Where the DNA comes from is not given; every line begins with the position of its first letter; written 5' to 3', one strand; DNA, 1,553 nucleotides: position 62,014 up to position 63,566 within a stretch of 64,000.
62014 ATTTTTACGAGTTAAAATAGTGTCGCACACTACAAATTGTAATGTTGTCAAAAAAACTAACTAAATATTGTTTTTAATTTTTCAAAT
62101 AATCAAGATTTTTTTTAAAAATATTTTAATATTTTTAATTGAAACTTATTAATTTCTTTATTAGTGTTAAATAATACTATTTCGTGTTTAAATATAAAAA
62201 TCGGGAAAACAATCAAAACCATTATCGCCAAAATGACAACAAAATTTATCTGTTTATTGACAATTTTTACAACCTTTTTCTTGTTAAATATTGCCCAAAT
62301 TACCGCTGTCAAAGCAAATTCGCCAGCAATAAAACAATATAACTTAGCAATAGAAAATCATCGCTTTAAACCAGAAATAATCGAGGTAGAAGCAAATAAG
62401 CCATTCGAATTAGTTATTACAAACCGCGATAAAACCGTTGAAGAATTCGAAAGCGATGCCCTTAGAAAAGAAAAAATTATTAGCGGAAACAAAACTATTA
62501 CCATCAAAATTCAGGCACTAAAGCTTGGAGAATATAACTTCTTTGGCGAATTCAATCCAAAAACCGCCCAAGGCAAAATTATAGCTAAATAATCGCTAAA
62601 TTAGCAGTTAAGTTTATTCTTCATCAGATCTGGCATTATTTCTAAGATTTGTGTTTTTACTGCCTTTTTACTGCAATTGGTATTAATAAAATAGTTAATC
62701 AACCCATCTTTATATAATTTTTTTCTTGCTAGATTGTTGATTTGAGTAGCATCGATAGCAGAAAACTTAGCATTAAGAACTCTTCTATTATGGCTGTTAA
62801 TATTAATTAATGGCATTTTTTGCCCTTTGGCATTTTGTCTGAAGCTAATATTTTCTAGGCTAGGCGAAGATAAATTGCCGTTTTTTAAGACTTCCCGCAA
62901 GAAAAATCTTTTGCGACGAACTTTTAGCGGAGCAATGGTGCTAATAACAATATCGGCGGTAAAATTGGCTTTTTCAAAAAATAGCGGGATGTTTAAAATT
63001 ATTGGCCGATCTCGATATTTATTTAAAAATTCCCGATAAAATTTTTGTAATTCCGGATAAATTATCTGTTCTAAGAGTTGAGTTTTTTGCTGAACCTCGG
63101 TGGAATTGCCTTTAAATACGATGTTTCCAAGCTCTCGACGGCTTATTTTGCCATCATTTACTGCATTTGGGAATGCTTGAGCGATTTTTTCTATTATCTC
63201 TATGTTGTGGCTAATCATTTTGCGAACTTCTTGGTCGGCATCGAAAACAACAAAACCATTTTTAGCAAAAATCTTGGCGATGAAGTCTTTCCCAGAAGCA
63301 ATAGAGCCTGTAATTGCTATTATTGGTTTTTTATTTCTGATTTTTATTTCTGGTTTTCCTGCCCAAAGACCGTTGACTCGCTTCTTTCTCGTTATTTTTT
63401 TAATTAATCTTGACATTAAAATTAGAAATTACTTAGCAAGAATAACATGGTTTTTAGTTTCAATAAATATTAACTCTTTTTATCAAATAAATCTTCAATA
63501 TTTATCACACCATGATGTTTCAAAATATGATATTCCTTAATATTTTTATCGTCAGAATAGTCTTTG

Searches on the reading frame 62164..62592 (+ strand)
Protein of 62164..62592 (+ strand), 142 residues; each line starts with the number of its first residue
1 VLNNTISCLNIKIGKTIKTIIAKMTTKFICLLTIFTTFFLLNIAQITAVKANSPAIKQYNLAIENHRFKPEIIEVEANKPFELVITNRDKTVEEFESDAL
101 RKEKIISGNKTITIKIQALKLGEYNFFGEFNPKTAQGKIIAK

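Call 20: search_protein_families(library=pfam, proteins=[window:62164-62592:+])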
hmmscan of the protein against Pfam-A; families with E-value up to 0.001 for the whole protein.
window:62164-62592:+ (142 aa): 1 family
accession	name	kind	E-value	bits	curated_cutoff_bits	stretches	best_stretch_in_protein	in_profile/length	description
PF13473.12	Cupredoxin_1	-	1.8e-27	95.8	27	1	43-141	7-104/104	Cupredoxin-like domain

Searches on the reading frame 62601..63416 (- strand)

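Call 20: search_protein_families(library=pfam, proteins=[window:62601-63416:-])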
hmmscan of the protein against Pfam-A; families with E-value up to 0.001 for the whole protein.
window:62601-63416:- (271 aa): 1 family
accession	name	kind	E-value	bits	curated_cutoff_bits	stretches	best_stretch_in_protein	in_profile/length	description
PF01121.26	CoaE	-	3.4e-23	82.7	27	1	32-199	2-163/180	Dephospho-CoA kinase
